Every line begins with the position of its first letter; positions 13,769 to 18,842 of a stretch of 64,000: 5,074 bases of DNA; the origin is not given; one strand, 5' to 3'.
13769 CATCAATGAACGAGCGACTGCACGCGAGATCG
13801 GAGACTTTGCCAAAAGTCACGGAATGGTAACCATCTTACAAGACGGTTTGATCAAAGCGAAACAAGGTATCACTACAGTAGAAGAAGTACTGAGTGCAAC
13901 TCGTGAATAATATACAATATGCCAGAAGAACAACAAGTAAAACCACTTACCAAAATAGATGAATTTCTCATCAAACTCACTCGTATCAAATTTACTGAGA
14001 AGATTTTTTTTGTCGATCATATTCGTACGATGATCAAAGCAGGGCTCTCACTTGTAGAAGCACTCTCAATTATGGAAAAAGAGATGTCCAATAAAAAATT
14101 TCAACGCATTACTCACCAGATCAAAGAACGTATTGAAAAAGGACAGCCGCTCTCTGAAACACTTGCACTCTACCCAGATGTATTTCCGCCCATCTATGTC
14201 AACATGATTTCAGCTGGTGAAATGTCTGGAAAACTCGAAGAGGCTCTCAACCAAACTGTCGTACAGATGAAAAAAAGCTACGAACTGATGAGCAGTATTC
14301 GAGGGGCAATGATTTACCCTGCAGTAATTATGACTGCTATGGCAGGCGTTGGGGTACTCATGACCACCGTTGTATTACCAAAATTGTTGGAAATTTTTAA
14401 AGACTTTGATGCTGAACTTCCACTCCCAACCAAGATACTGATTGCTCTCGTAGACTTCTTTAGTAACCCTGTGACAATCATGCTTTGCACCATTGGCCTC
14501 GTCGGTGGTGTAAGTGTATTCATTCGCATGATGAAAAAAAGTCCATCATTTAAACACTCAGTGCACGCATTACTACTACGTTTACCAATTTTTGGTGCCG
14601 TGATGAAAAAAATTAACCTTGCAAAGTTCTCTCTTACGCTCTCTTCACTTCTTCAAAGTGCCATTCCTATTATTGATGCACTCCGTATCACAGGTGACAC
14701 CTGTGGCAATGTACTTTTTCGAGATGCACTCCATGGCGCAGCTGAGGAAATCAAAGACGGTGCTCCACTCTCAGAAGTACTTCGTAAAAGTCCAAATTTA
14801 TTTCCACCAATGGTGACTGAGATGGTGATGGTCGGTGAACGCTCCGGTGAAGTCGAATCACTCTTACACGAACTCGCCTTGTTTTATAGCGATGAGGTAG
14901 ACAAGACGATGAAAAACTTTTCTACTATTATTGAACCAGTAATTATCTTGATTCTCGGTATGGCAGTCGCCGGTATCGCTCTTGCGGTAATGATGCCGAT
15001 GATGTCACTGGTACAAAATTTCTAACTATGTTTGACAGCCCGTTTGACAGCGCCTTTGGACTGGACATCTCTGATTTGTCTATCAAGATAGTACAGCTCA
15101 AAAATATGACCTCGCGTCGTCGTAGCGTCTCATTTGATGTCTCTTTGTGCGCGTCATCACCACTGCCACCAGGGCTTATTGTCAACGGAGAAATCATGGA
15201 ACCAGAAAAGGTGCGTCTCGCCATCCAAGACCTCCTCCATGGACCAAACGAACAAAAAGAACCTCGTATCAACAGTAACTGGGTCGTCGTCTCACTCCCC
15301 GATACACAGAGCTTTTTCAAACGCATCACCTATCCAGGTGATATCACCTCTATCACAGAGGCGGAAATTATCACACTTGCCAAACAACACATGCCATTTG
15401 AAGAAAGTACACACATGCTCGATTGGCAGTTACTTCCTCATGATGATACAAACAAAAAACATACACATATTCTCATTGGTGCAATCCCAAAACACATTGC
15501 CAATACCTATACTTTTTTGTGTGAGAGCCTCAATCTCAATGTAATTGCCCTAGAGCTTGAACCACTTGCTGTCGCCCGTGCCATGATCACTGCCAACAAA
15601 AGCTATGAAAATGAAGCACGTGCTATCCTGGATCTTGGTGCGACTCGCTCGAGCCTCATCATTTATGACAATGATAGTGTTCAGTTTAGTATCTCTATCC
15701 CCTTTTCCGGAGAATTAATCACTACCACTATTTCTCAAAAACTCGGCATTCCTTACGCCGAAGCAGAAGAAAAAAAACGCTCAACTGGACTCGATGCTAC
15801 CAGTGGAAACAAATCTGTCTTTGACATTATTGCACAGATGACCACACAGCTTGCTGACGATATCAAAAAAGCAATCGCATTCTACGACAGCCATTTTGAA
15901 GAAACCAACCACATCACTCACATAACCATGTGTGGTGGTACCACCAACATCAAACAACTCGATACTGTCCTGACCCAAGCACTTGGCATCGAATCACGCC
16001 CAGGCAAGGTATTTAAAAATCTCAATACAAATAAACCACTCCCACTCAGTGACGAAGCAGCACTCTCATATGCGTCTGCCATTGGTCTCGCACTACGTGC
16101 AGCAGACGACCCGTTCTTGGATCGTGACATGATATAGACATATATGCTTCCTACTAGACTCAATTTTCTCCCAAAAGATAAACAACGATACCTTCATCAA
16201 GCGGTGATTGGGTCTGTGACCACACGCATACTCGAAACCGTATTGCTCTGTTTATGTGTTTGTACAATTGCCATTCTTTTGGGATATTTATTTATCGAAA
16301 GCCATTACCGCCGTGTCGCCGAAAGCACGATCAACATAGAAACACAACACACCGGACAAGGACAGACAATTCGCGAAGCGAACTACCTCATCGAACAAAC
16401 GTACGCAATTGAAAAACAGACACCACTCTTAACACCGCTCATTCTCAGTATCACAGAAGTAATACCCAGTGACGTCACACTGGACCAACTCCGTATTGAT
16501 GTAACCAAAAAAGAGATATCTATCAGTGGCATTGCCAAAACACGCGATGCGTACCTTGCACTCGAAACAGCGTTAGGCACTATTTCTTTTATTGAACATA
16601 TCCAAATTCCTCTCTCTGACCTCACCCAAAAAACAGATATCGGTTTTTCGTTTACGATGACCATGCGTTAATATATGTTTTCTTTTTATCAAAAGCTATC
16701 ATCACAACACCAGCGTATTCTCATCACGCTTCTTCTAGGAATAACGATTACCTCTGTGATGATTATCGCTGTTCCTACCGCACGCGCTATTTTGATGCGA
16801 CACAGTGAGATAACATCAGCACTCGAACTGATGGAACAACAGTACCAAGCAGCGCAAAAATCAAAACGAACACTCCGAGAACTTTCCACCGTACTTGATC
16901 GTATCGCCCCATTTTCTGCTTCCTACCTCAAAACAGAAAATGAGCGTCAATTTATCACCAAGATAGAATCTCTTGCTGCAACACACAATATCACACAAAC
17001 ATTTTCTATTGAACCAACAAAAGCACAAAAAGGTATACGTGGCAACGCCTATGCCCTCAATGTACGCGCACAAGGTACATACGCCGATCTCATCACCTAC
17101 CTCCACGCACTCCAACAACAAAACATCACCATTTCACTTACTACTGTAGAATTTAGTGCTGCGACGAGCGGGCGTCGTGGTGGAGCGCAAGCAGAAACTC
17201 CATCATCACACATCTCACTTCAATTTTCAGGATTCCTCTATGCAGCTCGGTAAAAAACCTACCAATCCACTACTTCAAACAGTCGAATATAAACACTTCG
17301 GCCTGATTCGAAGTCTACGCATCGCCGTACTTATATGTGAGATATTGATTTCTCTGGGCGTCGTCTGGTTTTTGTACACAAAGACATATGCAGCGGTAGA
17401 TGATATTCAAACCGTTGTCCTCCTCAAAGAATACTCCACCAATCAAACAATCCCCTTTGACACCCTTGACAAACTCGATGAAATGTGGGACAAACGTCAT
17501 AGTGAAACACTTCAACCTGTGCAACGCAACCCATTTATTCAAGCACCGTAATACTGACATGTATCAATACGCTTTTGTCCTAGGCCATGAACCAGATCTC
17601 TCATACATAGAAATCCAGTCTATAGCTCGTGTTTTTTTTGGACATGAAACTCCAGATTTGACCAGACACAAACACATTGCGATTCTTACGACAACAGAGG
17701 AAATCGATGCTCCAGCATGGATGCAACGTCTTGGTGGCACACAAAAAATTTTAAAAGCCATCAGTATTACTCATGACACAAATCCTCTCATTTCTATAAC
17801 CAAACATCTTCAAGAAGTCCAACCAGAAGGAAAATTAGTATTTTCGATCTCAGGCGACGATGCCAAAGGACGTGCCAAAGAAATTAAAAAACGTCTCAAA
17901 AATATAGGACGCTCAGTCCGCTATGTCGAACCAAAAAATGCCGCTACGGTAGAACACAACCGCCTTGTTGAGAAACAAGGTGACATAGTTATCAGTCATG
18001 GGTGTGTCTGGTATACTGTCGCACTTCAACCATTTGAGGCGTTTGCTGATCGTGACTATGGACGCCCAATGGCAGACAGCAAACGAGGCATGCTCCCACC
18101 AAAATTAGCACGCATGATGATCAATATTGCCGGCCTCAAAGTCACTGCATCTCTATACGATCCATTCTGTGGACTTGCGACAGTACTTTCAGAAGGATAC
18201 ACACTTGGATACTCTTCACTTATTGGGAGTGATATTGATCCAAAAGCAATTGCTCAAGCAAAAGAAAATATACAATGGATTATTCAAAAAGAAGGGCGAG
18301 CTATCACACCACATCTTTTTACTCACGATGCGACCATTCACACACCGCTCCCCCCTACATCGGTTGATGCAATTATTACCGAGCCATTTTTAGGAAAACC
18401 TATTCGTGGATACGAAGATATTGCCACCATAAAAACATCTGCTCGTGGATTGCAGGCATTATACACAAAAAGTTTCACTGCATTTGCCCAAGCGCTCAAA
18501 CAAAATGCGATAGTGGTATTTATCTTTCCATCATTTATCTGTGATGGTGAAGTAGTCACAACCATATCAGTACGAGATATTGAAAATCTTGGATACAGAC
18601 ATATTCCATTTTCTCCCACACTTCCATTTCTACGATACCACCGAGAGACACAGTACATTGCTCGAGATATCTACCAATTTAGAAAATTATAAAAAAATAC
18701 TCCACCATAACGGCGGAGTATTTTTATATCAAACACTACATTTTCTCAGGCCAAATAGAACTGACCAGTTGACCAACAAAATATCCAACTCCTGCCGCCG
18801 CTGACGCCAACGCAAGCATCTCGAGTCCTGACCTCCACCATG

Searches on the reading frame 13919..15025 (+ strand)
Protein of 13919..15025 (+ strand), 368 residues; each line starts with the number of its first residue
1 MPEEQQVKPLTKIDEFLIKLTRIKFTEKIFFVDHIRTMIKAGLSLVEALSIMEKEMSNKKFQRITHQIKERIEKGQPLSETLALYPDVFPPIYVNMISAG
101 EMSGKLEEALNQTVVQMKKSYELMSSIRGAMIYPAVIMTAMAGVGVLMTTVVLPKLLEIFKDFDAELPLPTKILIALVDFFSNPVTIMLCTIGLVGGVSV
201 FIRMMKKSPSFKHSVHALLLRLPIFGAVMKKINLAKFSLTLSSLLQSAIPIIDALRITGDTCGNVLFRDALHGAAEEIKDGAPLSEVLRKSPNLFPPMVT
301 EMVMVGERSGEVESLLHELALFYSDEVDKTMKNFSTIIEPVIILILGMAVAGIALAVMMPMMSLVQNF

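Call 48: search_protein_families(library=pfam, max_evalue=0.001, proteins=[window:13919-15025:+])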
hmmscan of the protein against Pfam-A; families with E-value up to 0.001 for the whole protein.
window:13919-15025:+ (368 aa): 1 family
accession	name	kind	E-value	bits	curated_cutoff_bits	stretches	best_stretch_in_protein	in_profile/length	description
PF00482.28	T2SSF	-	8.9e-59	197.4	25.2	2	31-154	1-125/125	Type II secretion system (T2SS), protein F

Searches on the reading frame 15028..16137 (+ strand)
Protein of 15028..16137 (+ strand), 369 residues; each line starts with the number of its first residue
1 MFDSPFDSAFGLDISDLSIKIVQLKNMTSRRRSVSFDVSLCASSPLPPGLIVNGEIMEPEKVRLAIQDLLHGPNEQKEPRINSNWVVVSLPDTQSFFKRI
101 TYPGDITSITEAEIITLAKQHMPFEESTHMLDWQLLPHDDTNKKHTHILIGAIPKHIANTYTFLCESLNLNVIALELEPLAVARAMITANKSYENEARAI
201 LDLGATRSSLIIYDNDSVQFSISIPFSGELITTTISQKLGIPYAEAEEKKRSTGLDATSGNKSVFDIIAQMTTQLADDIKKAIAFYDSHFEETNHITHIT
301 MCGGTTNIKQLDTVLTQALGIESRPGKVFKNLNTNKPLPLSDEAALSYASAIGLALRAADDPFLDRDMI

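Call 48: search_protein_families(library=pfam, max_evalue=0.001, proteins=[window:15028-16137:+])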
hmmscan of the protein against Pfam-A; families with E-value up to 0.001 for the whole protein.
window:15028-16137:+ (369 aa): 2 families
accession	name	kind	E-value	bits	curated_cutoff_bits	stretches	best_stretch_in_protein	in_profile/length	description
PF11104.14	PilM_2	-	8e-38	130.7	27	1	11-358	1-339/340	Type IV pilus assembly protein PilM;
PF14450.12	FtsA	-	8e-12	46.1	31.8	1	199-353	1-127/127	Cell division protein FtsA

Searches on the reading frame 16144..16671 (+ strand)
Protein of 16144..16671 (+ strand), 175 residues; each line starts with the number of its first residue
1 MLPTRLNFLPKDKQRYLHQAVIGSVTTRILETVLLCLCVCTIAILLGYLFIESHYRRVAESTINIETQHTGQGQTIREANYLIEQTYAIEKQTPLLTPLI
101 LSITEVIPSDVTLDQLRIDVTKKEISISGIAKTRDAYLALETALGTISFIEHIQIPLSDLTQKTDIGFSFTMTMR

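Call 48: search_protein_families(library=pfam, max_evalue=0.001, proteins=[window:16144-16671:+])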
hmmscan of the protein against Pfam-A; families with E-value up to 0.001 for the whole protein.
window:16144-16671:+ (175 aa): 1 family
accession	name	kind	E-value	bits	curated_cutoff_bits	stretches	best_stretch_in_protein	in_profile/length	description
PF05137.18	PilN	-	2.3e-05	24.8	22.8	1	103-174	6-76/78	Fimbrial assembly protein (PilN)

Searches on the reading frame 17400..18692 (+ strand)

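Call 48: search_protein_families(library=pfam, max_evalue=0.001, proteins=[window:17400-18692:+])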
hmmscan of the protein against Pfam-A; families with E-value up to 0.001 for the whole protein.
window:17400-18692:+ (430 aa): 2 families
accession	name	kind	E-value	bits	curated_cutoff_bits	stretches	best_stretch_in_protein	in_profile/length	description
PF01170.24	UPF0020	-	8.2e-12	45.7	22.3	1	227-378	7-168/197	RMKL-like, methyltransferase domain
PF11599.14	AviRa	-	0.00099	19.1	25.7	0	249-294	52-100/232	RRNA methyltransferase AviRa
